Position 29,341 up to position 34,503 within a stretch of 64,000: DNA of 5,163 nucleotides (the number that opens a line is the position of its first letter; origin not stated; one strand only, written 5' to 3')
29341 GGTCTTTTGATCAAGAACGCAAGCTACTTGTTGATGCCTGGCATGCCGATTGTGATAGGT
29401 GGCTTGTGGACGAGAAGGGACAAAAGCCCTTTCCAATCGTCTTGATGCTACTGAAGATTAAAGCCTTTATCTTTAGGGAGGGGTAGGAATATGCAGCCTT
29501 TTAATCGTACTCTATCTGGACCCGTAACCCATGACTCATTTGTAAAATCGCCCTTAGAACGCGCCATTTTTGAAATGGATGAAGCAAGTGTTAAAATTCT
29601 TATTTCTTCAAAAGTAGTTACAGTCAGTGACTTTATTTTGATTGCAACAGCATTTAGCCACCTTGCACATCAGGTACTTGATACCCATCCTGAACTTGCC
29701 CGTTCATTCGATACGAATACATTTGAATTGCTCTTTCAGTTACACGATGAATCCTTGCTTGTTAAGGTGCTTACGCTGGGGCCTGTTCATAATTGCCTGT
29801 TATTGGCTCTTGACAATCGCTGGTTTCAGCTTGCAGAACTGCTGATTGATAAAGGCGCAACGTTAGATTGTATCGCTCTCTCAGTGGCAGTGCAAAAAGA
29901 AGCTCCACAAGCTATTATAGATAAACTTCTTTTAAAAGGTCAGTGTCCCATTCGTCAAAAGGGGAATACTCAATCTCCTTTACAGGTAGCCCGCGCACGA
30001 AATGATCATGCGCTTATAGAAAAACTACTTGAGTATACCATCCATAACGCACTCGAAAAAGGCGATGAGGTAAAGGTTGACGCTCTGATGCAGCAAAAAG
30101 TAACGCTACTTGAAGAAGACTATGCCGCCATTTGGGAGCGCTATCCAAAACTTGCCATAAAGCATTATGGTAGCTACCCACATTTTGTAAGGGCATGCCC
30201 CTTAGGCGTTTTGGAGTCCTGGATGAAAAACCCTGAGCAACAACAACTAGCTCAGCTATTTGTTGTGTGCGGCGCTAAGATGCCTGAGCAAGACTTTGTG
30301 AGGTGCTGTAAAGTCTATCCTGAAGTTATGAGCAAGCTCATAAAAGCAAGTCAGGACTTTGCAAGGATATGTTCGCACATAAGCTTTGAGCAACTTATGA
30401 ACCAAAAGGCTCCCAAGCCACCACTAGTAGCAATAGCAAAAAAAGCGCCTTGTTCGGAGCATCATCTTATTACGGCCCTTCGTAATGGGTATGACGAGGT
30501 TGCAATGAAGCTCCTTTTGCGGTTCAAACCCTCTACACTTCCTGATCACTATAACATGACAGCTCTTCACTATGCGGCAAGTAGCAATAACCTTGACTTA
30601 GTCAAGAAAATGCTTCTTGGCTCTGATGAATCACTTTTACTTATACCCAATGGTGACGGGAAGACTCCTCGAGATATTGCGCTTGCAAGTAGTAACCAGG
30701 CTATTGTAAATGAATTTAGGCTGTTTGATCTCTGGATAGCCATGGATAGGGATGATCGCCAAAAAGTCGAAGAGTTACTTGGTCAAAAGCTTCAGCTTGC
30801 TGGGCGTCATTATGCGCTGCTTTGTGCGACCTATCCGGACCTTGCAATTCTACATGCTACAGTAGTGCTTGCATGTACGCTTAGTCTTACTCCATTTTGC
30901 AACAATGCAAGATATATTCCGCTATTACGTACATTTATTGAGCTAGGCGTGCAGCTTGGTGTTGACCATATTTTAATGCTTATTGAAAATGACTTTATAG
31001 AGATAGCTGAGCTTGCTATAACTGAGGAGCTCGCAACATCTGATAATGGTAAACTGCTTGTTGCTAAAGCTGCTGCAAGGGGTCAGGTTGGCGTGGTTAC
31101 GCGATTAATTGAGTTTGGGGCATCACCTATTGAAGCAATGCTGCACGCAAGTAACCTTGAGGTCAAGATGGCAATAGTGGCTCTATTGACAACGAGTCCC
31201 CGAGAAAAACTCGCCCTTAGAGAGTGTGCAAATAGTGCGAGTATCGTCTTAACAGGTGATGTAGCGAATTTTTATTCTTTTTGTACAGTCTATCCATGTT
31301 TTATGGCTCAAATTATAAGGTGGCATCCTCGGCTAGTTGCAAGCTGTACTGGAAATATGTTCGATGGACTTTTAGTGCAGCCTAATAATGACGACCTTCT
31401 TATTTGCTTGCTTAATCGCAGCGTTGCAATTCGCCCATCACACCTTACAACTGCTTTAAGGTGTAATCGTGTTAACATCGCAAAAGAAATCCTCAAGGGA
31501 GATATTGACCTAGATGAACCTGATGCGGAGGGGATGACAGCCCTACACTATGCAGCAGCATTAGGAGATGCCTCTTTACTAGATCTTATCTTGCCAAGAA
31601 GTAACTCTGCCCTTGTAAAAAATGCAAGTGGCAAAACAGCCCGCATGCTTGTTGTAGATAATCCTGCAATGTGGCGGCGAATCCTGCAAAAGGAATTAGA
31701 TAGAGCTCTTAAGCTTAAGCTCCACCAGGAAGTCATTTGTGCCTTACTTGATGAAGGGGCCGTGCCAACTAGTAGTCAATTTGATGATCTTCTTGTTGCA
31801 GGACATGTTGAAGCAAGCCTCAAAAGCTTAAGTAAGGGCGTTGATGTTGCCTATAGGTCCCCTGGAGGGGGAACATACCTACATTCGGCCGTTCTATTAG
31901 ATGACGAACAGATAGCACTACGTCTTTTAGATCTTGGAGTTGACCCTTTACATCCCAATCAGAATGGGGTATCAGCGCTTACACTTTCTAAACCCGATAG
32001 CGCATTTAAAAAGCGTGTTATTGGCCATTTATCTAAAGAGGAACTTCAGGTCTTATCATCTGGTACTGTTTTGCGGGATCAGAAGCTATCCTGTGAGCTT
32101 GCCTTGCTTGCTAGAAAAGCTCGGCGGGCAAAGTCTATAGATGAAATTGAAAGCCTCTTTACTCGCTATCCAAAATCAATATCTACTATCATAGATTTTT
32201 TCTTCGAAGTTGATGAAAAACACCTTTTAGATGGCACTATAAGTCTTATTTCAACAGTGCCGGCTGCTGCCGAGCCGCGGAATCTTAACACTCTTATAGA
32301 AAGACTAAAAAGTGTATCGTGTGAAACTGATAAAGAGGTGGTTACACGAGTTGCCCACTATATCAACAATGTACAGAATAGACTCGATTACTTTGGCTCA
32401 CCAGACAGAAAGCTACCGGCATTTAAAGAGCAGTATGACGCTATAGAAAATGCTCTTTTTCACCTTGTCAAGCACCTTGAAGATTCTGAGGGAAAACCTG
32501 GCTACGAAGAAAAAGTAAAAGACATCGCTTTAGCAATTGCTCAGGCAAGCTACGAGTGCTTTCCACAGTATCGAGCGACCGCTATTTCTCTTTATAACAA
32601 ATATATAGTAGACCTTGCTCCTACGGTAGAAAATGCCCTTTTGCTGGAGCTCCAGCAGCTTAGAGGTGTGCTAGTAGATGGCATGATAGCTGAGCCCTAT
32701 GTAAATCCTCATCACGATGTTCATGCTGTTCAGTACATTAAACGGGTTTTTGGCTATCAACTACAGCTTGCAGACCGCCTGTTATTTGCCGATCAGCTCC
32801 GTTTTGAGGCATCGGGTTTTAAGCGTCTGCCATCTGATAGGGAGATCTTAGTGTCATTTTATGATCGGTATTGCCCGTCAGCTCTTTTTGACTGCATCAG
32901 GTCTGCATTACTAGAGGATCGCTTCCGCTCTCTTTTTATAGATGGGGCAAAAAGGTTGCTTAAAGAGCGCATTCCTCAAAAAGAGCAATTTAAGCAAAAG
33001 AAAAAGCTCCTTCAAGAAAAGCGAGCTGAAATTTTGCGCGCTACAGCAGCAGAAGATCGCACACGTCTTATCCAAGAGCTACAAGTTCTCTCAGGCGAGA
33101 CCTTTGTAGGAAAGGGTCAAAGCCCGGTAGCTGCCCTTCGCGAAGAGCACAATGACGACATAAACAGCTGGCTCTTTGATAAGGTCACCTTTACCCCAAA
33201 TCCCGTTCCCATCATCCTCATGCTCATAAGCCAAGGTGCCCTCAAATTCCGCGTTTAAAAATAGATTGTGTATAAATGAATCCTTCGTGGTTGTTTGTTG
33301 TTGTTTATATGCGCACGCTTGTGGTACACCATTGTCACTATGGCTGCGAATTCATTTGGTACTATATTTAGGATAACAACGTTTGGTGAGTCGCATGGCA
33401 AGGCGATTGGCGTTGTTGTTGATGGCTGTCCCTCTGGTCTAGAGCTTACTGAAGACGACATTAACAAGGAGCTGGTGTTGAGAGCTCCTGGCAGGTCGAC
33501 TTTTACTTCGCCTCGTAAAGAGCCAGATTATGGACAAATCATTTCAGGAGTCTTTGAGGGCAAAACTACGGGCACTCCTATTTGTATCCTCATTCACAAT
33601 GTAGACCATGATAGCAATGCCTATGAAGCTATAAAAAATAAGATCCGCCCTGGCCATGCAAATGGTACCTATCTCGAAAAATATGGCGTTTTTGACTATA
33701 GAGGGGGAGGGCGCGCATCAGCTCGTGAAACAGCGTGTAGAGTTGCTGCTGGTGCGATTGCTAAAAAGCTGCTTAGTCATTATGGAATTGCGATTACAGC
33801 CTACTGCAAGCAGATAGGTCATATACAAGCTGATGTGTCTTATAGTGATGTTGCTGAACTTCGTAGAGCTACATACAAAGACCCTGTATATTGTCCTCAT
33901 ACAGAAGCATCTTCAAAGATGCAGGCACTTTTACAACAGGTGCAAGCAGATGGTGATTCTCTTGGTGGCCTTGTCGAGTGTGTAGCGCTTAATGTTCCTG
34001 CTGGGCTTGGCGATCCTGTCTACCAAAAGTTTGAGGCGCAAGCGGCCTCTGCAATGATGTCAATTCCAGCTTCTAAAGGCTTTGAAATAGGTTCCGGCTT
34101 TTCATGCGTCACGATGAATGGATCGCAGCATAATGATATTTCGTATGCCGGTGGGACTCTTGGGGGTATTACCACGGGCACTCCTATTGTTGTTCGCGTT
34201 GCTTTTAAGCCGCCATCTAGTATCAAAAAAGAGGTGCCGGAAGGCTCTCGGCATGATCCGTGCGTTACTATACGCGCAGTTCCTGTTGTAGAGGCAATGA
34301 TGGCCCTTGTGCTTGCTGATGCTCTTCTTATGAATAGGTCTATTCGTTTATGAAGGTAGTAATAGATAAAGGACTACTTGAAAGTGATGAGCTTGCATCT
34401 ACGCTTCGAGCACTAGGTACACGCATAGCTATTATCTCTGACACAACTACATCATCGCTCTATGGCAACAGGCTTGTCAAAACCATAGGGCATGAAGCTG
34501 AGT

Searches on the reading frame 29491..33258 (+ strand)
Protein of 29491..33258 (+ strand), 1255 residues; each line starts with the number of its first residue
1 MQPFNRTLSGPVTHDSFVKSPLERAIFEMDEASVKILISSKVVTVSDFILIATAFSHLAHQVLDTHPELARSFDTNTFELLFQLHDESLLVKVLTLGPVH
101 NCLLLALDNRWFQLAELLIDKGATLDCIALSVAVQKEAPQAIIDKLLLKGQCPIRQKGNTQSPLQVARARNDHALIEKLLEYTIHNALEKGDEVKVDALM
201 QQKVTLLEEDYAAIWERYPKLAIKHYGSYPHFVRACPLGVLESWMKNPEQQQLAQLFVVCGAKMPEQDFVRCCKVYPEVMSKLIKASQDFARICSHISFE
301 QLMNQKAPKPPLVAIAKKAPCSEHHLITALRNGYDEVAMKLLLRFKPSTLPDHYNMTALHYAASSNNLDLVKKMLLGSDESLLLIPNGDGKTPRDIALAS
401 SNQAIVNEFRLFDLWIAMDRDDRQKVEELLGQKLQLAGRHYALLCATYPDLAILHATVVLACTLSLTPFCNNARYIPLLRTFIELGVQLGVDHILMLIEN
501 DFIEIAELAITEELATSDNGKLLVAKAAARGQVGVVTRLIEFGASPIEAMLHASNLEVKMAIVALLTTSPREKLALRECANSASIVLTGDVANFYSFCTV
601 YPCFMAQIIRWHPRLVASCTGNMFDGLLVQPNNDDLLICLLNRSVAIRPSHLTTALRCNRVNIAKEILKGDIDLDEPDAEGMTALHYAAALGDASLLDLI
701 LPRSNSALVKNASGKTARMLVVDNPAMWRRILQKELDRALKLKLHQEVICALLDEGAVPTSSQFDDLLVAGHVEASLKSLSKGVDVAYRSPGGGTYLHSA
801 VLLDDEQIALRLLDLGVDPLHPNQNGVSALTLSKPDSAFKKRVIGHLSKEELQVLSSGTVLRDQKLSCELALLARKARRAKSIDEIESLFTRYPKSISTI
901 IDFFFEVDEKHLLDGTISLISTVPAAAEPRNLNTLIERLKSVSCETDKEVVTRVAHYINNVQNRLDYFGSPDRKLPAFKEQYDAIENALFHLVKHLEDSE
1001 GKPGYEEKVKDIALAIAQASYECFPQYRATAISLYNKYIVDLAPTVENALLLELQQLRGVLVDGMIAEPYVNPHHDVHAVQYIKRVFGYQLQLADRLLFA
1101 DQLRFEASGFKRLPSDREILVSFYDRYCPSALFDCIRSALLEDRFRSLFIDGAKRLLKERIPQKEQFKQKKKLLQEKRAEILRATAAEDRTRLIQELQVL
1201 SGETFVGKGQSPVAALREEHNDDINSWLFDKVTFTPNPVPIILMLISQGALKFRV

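Call 49: search_protein_families(library=pfam, proteins=[window:29491-33258:+], max_evalue=0.00001)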
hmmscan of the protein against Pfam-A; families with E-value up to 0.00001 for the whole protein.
window:29491-33258:+ (1255 aa): 5 families
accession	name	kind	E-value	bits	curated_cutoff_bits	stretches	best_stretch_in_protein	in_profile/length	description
PF12796.13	Ank_2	-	1e-21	77.7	27.3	2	321-377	28-83/90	Ankyrin repeats (3 copies)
PF13637.12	Ank_4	-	1.2e-14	54.5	22.7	0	332-374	7-49/50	Ankyrin repeats (many copies)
PF13606.12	Ank_3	-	7.2e-13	47.7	22.3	0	354-375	1-22/30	Ankyrin repeat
PF00023.36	Ank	-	7e-12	45.3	21.1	0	355-379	2-27/33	Ankyrin repeat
PF13857.12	Ank_5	-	2.8e-10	40.8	27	0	352-397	13-56/56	Ankyrin repeats (many copies)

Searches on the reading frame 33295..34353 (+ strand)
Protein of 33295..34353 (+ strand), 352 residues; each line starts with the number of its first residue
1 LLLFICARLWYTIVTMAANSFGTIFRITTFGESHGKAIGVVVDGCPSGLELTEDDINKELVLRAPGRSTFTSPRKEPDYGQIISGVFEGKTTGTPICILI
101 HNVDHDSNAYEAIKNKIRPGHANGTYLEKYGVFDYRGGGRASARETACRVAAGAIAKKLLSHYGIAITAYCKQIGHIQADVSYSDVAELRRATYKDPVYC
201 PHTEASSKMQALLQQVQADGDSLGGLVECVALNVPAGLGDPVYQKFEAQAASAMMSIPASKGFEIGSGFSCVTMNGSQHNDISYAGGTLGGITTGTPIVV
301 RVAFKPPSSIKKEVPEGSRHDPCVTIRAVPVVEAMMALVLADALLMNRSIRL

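Call 49: search_protein_families(library=pfam, proteins=[window:33295-34353:+], max_evalue=0.00001)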
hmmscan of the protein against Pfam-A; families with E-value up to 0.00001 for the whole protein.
window:33295-34353:+ (352 aa): 1 family
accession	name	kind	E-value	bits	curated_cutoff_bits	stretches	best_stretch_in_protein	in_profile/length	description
PF01264.26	Chorismate_synt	-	3.2e-121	404.5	27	1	25-345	1-327/327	Chorismate synthase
